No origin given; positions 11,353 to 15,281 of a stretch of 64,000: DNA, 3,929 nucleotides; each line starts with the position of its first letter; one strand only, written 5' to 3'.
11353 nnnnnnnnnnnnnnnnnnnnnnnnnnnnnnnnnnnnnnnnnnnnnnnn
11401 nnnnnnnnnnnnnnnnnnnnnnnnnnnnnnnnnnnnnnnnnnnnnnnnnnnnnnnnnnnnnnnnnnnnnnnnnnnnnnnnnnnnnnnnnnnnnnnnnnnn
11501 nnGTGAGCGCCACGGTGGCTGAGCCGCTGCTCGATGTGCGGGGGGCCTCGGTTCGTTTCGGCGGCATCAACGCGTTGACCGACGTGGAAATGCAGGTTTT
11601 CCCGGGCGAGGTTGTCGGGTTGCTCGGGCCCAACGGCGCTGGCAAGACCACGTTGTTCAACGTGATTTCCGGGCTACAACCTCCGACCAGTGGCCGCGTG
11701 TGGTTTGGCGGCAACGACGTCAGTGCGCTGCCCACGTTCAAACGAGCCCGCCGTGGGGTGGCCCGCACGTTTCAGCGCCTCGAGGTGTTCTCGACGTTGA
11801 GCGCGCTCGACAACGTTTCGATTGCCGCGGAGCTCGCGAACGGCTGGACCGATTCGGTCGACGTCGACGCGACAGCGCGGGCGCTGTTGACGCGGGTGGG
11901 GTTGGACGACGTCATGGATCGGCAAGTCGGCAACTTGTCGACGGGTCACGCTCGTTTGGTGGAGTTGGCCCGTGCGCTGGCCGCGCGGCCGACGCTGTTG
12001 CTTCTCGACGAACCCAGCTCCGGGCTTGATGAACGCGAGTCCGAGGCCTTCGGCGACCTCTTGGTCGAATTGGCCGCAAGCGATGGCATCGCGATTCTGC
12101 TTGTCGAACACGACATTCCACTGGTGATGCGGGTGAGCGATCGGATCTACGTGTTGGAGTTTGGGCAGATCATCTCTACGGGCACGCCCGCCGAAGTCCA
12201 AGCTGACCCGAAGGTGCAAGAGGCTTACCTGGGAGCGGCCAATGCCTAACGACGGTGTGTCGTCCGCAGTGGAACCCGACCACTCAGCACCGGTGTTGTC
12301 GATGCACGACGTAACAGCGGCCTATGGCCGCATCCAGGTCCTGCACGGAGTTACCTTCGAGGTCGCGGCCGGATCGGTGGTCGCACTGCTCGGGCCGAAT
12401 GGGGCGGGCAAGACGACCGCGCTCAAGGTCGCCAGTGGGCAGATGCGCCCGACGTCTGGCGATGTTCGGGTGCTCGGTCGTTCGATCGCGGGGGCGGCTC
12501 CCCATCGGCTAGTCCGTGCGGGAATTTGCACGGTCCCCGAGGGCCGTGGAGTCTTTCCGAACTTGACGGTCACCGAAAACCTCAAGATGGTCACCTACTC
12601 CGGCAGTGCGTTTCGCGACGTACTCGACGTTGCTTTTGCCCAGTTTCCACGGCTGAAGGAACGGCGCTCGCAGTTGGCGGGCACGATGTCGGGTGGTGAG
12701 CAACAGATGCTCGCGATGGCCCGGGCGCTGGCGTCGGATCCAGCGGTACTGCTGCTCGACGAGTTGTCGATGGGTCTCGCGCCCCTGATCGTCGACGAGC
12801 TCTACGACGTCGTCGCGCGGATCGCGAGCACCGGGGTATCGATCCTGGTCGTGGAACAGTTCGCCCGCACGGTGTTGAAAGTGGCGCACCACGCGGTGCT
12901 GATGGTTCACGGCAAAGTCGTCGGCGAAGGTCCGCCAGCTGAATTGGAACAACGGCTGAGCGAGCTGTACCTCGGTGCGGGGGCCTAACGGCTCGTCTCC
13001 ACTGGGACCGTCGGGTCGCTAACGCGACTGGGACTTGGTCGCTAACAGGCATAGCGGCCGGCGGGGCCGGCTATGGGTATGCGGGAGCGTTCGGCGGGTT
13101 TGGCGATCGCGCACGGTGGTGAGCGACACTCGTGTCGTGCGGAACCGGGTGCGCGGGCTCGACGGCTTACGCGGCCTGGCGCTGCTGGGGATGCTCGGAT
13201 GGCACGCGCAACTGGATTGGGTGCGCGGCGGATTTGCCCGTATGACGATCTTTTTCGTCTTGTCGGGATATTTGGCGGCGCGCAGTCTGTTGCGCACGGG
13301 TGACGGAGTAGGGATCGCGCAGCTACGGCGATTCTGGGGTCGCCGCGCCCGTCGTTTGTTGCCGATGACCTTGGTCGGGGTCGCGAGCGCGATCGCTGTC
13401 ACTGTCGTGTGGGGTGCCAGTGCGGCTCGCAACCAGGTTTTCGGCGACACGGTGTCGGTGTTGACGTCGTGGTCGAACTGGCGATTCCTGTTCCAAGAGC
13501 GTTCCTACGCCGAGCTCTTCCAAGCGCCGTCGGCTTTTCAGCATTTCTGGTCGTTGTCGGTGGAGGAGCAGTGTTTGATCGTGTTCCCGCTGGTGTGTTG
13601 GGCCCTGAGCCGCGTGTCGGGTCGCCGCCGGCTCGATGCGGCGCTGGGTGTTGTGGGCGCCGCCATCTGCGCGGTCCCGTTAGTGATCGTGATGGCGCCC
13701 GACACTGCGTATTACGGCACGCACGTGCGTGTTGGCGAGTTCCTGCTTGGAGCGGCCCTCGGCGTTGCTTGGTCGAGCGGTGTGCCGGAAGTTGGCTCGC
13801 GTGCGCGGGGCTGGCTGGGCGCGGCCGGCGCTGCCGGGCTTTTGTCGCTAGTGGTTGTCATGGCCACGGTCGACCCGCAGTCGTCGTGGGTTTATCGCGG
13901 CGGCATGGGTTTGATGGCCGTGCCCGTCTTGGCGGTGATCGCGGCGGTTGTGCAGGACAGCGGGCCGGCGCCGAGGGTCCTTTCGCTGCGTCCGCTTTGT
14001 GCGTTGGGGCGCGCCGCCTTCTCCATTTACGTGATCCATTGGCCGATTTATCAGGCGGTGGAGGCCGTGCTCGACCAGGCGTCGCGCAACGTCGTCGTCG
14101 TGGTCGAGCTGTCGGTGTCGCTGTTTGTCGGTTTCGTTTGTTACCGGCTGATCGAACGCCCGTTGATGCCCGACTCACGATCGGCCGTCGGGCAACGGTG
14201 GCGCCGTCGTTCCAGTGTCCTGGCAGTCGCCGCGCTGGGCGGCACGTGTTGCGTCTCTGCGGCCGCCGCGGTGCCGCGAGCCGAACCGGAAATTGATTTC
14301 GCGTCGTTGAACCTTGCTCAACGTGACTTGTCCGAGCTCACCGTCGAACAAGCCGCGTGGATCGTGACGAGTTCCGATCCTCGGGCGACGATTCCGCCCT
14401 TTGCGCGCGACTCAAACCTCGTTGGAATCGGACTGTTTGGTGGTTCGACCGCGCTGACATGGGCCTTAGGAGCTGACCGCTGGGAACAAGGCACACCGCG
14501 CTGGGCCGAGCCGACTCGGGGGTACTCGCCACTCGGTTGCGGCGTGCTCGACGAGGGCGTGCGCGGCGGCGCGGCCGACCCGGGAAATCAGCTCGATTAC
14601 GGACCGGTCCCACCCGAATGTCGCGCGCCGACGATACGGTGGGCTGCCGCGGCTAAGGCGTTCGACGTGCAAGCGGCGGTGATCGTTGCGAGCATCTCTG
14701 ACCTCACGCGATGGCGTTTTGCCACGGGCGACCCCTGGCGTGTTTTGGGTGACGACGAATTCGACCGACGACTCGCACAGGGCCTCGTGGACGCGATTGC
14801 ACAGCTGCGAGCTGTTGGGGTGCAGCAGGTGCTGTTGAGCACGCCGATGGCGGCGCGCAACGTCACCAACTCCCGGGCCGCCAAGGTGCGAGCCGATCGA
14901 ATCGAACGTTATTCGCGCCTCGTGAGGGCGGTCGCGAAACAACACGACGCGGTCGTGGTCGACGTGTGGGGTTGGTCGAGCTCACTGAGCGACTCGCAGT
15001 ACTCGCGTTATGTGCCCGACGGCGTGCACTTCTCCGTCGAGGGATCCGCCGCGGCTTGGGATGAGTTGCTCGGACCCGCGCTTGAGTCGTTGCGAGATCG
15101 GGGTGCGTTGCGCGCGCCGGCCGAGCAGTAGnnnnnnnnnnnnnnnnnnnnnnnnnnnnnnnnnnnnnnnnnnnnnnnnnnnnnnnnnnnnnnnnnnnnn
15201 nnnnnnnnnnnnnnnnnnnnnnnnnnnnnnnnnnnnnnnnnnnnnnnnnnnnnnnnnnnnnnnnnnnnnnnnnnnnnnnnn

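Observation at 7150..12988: Candidate KstR-controlled, Mce4-independent steroid uptake module: lipoprotein plus Liv-type ABC importer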

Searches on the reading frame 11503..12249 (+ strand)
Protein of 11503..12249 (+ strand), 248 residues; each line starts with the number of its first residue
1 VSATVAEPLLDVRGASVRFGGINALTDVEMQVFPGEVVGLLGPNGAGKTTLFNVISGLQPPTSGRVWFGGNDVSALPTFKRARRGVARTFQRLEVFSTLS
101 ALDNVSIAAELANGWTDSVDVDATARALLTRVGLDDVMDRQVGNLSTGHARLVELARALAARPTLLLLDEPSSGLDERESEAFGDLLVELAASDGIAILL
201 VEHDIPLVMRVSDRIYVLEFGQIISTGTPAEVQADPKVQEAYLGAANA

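Call 7: search_protein_families(library=pfam, proteins=[window:11503-12249:+], max_evalue=0.01)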
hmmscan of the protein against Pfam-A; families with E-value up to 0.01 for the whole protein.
window:11503-12249:+ (248 aa): 6 families
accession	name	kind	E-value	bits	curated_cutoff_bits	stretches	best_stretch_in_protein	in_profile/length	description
PF00005.33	ABC_tran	-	9.4e-34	117.4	25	1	25-172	1-136/137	ABC transporter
PF12399.14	BCA_ABC_TP_C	-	3e-12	46.3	25.5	1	222-246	1-25/27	Branched-chain amino acid ATP-binding cassette transporter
PF13304.12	AAA_21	-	3.6e-08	34.3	27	2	38-64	2-26/304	AAA domain, putative AbiEii toxin, Type IV TA system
PF02463.25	SMC_N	-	0.00058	19.8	40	0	144-192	136-188/220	RecF/RecN/SMC N terminal domain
PF13191.12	AAA_16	-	0.0017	19.3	32.6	1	35-172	22-142/167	AAA ATPase domain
PF13476.12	AAA_23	-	0.0038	18.3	27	1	33-55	17-39/201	AAA domain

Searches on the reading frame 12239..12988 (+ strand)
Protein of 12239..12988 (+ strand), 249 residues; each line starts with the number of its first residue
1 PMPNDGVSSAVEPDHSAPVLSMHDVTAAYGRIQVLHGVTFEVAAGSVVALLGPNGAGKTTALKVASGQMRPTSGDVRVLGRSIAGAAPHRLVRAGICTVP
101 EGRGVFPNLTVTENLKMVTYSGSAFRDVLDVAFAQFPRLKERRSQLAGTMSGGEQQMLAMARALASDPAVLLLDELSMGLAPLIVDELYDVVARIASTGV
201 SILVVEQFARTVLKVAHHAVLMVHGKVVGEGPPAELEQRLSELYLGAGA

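Call 7: search_protein_families(library=pfam, proteins=[window:12239-12988:+], max_evalue=0.01)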
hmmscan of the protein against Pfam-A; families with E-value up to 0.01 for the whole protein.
window:12239-12988:+ (249 aa): 6 families
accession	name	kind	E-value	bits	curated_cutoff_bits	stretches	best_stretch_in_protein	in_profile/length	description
PF00005.33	ABC_tran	-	2.2e-29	103.3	25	1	35-175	1-134/137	ABC transporter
PF13304.12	AAA_21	-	6.2e-11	43.3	27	1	143-204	231-295/304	AAA domain, putative AbiEii toxin, Type IV TA system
PF13604.12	AAA_30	-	0.001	19.3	27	1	46-91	19-62/191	AAA domain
PF25199.1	nSTAND_NTPase5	-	0.0022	18.3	34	1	44-79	40-74/145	Novel STAND NTPase 5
PF00004.35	AAA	-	0.0034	18.3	21.2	0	49-176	2-66/131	ATPase family associated with various cellular activities (AAA)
PF02463.25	SMC_N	-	0.0059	16.5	40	0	149-191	136-182/220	RecF/RecN/SMC N terminal domain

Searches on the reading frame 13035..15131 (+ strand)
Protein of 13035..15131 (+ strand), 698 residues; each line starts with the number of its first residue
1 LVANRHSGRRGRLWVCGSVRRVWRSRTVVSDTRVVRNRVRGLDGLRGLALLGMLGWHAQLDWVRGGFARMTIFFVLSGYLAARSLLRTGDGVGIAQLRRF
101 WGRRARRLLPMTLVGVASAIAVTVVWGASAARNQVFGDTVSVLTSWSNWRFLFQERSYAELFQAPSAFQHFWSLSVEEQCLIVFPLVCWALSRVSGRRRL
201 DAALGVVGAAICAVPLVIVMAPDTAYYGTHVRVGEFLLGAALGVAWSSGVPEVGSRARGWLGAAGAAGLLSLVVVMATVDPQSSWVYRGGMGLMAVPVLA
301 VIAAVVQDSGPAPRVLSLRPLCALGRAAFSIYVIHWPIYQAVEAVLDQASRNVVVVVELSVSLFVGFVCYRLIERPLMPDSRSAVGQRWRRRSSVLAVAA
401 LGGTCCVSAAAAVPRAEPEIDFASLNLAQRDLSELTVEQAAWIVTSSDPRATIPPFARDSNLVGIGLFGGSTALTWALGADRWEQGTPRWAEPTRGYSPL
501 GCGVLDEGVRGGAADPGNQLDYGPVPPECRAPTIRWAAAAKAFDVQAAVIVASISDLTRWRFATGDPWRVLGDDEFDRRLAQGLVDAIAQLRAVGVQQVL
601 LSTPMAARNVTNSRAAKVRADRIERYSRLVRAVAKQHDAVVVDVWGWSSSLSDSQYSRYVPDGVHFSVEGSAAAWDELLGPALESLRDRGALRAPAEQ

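Call 7: search_protein_families(library=pfam, proteins=[window:13035-15131:+], max_evalue=0.01)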
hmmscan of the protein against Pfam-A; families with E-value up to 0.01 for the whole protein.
window:13035-15131:+ (698 aa): 3 families
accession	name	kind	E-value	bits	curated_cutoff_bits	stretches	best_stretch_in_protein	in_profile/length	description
PF01757.29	Acyl_transf_3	-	3.4e-27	95.8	31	1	40-370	2-325/326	Acyltransferase domain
PF13472.12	Lipase_GDSL_2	-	1.1e-09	39.5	32.9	1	535-672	54-177/178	GDSL-like Lipase/Acylhydrolase family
PF00657.28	Lipase_GDSL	-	0.00013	22.7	23.6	1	584-676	110-206/208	GDSL-like Lipase/Acylhydrolase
